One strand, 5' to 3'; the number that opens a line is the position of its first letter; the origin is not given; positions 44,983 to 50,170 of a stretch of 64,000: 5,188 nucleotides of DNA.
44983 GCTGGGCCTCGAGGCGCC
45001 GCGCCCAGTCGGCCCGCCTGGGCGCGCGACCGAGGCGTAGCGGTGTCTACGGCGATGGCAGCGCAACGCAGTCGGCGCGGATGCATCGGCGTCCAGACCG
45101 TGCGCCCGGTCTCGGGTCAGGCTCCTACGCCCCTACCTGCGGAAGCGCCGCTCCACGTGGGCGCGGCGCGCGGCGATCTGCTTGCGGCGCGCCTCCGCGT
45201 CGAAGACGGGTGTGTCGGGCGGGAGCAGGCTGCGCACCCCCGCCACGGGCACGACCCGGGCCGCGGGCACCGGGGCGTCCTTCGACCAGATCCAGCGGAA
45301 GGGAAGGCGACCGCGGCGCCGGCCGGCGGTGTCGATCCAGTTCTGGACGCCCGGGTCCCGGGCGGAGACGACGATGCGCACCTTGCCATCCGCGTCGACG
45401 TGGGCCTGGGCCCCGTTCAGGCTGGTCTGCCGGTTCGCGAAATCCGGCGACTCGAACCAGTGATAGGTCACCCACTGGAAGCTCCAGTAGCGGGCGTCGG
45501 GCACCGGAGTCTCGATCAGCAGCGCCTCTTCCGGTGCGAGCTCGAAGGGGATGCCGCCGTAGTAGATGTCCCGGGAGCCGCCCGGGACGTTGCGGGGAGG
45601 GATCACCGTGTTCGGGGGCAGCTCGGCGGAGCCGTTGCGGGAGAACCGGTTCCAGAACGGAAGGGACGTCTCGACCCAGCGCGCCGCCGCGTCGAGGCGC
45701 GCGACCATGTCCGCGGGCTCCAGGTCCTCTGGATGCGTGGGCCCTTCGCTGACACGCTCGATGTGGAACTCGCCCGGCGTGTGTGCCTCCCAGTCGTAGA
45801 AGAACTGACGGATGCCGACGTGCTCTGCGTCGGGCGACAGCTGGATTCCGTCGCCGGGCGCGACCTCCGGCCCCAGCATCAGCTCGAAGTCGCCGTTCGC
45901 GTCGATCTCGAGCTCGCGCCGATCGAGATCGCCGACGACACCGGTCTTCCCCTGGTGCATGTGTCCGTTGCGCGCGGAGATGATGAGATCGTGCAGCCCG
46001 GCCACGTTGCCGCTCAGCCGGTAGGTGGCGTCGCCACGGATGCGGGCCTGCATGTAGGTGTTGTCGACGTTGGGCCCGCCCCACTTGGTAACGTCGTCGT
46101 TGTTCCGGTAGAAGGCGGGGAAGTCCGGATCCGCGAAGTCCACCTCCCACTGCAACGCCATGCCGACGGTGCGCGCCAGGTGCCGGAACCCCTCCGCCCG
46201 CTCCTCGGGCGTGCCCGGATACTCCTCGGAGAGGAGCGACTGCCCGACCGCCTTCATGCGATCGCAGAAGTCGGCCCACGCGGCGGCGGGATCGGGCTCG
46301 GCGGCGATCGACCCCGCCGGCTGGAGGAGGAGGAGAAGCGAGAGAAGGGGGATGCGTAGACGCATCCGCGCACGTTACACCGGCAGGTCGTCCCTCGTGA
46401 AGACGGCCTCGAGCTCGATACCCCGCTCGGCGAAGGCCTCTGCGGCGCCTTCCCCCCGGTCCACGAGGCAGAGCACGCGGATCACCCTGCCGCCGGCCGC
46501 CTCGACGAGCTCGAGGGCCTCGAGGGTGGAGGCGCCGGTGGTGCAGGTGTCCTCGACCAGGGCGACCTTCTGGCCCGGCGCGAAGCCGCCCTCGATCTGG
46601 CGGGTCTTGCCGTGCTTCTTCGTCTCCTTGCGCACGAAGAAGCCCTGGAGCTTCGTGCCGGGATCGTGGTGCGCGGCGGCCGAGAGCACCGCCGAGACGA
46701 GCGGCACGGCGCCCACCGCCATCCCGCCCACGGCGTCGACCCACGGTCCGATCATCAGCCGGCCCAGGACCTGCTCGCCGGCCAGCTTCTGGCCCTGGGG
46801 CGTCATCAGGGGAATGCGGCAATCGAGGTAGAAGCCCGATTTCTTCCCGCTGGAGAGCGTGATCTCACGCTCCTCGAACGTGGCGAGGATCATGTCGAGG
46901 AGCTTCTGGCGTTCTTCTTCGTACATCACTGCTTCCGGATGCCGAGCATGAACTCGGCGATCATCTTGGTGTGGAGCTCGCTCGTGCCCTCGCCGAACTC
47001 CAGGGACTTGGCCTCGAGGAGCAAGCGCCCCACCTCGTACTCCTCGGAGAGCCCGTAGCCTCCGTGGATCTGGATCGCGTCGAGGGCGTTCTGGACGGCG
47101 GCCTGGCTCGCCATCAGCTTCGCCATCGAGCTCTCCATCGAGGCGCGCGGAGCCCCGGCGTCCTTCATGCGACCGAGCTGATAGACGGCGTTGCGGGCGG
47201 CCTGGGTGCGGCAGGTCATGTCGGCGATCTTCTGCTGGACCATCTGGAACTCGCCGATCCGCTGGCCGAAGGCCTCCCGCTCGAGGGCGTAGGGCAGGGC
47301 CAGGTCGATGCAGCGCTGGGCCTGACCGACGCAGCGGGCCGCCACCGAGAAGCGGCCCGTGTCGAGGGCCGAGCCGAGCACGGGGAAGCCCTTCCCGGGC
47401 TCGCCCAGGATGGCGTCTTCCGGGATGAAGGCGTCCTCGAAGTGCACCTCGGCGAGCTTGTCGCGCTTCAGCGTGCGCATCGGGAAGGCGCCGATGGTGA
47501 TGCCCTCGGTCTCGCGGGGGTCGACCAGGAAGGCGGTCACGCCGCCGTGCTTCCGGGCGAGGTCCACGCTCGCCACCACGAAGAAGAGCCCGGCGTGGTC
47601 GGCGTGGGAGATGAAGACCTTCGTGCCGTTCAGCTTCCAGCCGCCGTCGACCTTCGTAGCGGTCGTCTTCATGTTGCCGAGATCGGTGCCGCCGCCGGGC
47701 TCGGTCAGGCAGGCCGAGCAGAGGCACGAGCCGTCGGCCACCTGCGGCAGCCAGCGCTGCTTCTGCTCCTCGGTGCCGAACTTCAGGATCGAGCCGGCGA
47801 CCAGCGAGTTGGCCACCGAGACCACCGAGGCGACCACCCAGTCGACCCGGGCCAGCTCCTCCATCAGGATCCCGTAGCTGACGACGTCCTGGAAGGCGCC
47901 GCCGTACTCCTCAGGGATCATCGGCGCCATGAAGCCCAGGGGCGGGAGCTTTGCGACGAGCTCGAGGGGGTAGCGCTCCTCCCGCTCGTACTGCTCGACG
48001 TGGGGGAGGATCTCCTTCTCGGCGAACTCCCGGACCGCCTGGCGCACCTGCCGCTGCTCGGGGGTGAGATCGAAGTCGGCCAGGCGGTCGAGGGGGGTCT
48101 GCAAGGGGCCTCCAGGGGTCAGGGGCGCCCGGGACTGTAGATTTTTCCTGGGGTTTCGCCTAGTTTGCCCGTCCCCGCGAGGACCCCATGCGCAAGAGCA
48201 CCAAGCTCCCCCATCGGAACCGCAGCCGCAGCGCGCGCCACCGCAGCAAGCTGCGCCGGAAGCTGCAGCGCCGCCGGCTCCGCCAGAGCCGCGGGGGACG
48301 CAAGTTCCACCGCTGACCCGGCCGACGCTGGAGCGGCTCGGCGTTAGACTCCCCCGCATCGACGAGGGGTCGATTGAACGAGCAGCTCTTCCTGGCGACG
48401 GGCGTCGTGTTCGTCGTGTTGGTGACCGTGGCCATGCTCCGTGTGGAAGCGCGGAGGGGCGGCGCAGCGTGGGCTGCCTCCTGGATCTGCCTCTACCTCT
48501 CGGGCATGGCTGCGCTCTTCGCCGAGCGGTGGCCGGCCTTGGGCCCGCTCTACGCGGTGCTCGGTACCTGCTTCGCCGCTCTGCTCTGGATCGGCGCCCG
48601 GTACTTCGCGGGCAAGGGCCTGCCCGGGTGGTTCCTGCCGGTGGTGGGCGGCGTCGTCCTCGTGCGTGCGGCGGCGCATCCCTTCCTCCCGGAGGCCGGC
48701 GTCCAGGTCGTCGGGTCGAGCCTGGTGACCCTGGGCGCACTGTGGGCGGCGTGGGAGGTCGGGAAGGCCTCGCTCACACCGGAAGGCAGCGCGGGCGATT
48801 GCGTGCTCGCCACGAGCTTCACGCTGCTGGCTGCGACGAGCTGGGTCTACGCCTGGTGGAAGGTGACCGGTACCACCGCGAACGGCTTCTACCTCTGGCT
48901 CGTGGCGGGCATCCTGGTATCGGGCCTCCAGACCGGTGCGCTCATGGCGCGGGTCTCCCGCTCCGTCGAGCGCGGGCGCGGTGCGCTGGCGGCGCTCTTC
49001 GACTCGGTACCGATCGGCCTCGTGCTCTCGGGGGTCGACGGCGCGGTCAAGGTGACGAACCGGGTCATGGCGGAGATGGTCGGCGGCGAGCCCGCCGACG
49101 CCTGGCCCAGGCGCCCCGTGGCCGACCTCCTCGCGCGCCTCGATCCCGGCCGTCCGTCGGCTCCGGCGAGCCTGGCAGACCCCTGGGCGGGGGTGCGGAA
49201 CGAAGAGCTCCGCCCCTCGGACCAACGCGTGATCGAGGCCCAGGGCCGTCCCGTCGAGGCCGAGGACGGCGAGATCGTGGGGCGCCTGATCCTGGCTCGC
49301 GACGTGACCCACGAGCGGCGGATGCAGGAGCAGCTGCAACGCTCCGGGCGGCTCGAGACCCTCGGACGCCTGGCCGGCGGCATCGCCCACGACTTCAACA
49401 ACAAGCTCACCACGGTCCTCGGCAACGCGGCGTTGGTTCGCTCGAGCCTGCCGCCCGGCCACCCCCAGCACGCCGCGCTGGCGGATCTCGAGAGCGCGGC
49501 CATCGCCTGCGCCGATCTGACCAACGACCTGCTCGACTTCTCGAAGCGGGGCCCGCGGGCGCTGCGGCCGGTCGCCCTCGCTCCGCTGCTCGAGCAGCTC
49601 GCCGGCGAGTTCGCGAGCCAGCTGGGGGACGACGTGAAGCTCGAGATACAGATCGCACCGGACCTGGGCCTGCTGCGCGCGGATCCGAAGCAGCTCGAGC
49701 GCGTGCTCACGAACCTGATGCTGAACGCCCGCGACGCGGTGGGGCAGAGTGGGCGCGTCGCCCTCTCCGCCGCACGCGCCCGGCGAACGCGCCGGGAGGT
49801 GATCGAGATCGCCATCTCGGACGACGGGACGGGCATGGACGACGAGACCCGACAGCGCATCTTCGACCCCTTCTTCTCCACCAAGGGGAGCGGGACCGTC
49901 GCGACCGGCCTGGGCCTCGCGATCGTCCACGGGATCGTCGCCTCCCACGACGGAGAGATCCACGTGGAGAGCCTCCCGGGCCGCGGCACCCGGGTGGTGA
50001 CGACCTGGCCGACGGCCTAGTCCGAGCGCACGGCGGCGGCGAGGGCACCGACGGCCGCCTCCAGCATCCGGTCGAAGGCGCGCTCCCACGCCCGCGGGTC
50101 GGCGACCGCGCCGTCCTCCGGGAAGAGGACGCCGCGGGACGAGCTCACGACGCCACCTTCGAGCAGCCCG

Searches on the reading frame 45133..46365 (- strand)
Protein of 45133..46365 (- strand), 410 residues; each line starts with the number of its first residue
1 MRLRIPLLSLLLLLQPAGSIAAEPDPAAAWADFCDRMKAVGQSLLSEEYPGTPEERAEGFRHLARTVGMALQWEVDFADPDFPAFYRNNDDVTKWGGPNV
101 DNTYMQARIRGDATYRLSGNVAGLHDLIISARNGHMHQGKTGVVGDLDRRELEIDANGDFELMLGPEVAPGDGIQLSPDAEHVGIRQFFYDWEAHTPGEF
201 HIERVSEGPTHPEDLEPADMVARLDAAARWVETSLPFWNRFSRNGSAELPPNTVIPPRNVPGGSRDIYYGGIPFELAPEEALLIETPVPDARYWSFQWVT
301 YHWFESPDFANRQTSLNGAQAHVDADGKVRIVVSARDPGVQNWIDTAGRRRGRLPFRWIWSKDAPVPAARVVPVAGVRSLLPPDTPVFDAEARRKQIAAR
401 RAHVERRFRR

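Call 56: search_protein_families(library=pfam, proteins=[window:45133-46365:-], max_evalue=0.0001)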
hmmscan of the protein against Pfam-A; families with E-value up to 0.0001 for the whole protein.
window:45133-46365:- (410 aa): 1 family
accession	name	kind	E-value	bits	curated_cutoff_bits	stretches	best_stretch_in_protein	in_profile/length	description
PF06742.16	DUF1214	-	1.1e-05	26.3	25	0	284-357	26-106/112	Protein of unknown function (DUF1214)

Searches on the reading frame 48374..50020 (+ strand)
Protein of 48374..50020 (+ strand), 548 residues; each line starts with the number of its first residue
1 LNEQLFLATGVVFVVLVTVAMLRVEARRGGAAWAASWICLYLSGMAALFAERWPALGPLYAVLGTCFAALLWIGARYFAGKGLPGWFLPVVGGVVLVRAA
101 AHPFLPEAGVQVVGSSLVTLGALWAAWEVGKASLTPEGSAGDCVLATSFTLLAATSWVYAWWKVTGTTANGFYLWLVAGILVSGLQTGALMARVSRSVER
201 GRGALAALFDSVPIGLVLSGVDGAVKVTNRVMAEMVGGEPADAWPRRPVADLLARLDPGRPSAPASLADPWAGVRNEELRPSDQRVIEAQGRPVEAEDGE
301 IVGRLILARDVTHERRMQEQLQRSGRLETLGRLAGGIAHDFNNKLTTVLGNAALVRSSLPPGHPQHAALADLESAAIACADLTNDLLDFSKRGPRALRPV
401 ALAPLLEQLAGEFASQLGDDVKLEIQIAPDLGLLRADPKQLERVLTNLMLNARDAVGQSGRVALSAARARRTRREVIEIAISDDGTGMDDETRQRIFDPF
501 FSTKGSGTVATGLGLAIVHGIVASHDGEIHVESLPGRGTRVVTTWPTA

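Call 56: search_protein_families(library=pfam, proteins=[window:48374-50020:+], max_evalue=0.0001)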
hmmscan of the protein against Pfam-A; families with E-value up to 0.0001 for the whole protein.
window:48374-50020:+ (548 aa): 3 families
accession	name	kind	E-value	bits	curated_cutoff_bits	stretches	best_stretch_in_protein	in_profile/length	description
PF02518.31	HATPase_c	-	6.4e-23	81.8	26.4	1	437-546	2-108/111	Histidine kinase-, DNA gyrase B-, and HSP90-like ATPase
PF00512.31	HisKA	-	1.5e-07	31.8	26.9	1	330-393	2-64/66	His Kinase A (phospho-acceptor) domain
PF08448.16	PAS_4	-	4.7e-06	27.2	23.1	1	209-316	1-110/110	PAS fold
